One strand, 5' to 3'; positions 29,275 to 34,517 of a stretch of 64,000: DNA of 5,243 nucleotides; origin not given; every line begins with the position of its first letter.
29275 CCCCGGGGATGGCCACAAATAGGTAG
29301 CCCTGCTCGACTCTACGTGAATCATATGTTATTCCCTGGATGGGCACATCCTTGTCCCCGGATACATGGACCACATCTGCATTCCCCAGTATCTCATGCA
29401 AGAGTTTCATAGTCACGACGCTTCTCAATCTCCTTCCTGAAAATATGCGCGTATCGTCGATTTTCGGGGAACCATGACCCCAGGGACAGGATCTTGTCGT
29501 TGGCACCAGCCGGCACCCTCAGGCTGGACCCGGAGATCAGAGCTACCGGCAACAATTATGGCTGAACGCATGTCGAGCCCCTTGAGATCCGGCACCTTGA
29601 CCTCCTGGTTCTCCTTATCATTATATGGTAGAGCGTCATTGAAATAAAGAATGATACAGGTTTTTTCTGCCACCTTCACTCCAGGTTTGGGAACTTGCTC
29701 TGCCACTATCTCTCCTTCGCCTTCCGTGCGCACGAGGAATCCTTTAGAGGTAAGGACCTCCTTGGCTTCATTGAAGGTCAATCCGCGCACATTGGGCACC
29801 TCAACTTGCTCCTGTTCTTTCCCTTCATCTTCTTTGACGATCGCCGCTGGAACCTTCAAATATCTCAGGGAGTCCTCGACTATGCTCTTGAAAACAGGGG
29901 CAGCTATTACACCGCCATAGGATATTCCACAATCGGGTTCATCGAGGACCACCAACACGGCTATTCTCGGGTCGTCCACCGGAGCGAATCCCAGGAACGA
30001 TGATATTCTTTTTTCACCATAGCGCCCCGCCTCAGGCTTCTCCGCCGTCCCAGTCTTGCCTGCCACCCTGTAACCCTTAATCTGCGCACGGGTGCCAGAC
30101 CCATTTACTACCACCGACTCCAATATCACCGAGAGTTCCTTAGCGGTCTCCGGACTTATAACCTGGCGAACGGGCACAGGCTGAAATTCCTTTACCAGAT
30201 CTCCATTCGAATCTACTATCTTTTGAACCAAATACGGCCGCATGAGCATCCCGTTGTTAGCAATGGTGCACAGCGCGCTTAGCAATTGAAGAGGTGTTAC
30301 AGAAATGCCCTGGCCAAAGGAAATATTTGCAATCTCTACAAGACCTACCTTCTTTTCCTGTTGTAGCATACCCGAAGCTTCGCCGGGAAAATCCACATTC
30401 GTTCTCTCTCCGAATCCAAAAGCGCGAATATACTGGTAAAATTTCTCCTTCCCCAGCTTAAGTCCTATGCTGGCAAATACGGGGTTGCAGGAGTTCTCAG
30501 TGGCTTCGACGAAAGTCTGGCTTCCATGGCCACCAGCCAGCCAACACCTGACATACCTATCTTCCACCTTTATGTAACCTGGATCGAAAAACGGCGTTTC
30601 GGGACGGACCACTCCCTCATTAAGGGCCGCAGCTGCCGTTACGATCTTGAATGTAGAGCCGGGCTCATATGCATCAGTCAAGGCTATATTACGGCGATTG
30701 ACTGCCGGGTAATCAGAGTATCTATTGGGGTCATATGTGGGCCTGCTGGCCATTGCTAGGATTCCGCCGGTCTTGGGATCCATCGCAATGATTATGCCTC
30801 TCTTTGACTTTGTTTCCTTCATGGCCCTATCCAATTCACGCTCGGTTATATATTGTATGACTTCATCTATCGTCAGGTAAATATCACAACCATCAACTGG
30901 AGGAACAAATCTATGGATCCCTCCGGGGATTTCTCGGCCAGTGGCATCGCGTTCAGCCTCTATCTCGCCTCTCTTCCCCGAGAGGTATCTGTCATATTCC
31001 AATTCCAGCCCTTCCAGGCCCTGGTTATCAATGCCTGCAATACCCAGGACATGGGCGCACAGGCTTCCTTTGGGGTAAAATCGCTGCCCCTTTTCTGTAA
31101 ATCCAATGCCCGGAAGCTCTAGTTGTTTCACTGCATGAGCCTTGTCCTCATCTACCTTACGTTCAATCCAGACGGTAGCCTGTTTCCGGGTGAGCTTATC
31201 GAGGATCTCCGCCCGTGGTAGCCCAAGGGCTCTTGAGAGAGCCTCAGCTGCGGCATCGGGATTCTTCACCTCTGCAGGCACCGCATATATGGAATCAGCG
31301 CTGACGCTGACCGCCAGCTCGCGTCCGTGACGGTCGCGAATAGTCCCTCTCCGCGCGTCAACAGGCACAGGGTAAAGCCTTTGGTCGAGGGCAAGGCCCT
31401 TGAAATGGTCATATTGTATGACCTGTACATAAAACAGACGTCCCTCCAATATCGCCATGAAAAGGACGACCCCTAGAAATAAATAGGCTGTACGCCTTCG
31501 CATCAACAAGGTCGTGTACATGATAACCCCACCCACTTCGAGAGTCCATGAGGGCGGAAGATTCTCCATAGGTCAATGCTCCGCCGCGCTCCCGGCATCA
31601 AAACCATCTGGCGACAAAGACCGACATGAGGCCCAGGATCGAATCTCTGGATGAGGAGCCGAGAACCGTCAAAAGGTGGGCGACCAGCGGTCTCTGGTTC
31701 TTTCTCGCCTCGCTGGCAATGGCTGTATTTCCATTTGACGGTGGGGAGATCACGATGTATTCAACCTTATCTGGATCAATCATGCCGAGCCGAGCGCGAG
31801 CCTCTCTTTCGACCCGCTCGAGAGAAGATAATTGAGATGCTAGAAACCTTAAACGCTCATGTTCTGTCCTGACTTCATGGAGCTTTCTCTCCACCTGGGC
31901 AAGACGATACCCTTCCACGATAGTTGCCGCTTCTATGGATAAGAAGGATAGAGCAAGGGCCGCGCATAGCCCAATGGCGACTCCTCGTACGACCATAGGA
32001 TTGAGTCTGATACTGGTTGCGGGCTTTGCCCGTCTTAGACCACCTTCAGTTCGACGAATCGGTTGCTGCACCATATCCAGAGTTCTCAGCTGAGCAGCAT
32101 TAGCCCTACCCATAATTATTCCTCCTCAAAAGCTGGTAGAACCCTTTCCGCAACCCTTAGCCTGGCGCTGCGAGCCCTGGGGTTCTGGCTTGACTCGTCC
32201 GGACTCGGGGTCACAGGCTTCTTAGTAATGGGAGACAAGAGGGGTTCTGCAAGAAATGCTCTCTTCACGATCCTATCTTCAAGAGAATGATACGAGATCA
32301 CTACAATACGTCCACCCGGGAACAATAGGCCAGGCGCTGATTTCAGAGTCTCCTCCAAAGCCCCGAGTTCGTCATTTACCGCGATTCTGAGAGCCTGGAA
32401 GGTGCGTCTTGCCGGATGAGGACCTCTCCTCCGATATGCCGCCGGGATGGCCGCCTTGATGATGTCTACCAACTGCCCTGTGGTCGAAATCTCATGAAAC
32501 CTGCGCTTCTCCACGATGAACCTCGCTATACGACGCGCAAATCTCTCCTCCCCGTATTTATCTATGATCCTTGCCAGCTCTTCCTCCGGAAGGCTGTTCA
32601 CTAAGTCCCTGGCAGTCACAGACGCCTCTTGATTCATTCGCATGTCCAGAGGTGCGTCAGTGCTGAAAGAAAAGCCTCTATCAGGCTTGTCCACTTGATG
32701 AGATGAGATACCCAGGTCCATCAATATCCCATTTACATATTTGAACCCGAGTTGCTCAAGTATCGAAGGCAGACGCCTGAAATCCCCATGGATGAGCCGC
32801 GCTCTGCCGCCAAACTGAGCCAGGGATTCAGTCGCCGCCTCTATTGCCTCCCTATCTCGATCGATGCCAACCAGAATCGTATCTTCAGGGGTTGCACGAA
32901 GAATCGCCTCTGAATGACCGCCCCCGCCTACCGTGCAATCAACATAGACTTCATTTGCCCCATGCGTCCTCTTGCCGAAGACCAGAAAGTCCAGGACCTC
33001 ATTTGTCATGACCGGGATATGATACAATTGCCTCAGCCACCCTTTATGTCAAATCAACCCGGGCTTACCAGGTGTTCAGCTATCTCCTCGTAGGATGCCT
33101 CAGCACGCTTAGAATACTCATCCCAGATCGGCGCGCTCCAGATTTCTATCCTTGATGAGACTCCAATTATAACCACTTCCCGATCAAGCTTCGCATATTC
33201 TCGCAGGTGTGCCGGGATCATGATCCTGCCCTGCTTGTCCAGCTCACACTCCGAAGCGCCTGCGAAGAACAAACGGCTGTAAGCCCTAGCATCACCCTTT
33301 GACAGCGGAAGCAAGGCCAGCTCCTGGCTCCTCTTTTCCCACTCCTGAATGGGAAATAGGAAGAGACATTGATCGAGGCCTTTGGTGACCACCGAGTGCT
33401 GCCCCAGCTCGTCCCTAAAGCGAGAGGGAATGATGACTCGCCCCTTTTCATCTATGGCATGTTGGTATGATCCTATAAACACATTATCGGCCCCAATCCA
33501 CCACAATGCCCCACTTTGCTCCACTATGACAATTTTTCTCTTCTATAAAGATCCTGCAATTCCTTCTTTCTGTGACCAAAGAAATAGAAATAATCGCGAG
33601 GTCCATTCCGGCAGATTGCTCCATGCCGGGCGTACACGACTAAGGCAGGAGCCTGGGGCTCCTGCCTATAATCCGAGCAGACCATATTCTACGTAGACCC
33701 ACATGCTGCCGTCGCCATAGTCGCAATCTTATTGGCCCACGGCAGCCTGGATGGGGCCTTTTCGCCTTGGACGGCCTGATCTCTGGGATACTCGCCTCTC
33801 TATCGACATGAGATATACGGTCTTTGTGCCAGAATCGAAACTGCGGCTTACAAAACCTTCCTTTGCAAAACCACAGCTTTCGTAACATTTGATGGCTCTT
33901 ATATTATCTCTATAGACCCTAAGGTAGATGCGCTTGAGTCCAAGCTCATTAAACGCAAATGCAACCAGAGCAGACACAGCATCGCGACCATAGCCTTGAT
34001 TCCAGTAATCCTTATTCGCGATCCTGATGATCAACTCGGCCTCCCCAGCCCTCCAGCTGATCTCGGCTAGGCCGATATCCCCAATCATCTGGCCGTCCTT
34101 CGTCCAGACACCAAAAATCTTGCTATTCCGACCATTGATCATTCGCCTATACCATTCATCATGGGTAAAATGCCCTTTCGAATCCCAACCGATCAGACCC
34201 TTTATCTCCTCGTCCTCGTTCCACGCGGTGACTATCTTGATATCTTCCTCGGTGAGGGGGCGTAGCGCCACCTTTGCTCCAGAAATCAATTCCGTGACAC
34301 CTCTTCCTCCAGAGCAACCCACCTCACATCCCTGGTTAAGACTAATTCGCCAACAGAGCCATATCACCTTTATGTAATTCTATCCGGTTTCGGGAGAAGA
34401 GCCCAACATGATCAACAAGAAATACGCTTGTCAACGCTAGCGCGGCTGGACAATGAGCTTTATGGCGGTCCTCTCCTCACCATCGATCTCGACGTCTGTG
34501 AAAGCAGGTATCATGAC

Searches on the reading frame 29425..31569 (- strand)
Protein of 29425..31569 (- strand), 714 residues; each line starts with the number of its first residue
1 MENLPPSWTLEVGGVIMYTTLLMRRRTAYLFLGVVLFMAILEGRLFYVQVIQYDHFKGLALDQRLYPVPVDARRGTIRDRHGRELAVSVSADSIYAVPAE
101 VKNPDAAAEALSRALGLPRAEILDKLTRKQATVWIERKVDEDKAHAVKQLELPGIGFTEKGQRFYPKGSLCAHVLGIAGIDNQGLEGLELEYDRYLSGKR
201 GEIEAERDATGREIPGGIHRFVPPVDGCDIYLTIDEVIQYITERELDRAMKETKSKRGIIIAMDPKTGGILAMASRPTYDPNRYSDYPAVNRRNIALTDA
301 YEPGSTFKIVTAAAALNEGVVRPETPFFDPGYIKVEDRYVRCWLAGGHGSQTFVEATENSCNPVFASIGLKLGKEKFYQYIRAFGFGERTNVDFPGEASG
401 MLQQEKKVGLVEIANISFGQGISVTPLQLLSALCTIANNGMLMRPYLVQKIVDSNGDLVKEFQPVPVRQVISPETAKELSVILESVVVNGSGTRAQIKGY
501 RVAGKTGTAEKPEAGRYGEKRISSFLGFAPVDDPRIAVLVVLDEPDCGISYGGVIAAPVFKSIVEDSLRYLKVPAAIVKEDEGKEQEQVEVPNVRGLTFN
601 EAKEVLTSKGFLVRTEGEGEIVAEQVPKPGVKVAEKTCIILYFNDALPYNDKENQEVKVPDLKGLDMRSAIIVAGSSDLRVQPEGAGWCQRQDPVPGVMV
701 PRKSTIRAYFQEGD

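Call 12: search_protein_families(library=pfam, proteins=[window:29425-31569:-], max_evalue=0.0001)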
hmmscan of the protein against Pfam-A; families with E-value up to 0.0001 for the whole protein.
window:29425-31569:- (714 aa): 3 families
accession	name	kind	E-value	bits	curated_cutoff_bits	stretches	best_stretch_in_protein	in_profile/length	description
PF00905.27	Transpeptidase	-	4.5e-88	295.8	22.1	1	258-565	1-299/299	Penicillin binding protein transpeptidase domain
PF03717.20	PBP_dimer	-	1.6e-21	78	24.4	1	70-214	2-176/180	Penicillin-binding Protein dimerisation domain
PF03793.24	PASTA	-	3.3e-20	72.3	23.2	1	589-644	1-63/64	PASTA domain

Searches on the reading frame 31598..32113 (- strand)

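Call 12: search_protein_families(library=pfam, proteins=[window:31598-32113:-], max_evalue=0.0001)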
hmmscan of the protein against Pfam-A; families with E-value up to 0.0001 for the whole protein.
window:31598-32113:- (171 aa): 1 family
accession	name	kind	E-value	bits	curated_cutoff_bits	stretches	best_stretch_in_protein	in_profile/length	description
PF04977.20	DivIC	-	2.4e-06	27.7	28.9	1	71-122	26-78/80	Septum formation initiator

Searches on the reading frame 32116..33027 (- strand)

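Call 12: search_protein_families(library=pfam, proteins=[window:32116-33027:-], max_evalue=0.0001)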
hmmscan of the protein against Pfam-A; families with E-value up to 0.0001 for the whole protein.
window:32116-33027:- (303 aa): 3 families
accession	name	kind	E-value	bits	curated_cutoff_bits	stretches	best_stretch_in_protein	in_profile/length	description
PF01795.25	Methyltransf_5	-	6.6e-109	364.5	27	1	2-295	3-308/309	MraW methylase family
PF13847.12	Methyltransf_31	-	4.1e-06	27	27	0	25-98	4-78/145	Methyltransferase domain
PF13649.12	Methyltransf_25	-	7.4e-05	23.8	27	0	30-88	3-60/97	Methyltransferase domain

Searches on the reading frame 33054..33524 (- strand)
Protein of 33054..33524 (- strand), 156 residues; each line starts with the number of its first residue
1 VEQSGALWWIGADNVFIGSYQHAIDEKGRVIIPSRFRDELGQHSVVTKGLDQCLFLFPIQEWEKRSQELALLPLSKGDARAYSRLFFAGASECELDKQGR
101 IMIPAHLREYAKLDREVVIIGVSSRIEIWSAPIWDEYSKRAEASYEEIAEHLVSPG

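Call 12: search_protein_families(library=pfam, proteins=[window:33054-33524:-], max_evalue=0.0001)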
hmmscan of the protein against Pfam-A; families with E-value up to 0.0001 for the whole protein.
window:33054-33524:- (156 aa): 1 family
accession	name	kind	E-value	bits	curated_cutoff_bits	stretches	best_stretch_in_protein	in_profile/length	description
PF02381.23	MraZ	-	2.9e-45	152.6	23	2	86-152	1-68/72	MraZ protein, putative antitoxin-like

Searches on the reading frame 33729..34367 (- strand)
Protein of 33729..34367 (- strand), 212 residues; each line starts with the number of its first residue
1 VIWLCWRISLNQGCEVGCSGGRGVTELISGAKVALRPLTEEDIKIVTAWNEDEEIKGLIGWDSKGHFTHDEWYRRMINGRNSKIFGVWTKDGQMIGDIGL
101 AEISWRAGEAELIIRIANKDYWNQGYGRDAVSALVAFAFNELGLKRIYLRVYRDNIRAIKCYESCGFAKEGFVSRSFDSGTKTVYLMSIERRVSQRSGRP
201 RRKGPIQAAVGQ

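Call 25: search_protein_families(library=pfam, proteins=[window:33729-34367:-], max_evalue=0.00001)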
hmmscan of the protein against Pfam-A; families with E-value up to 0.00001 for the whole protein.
window:33729-34367:- (212 aa): 5 families
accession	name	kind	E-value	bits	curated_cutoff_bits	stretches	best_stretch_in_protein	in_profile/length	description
PF13302.13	Acetyltransf_3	-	7.1e-25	88.7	25.4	1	33-167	2-137/138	Acetyltransferase (GNAT) domain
PF13420.13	Acetyltransf_4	-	3.6e-16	60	24.3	1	35-176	1-143/155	Acetyltransferase (GNAT) domain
PF00583.31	Acetyltransf_1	-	1.7e-15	57.8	20.7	1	68-167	16-116/116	Acetyltransferase (GNAT) family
PF13523.12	Acetyltransf_8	-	2.7e-07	30.8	27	1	105-173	75-143/145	Acetyltransferase (GNAT) domain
PF13508.13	Acetyltransf_7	-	1.8e-06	28.7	27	1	85-168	5-83/84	Acetyltransferase (GNAT) domain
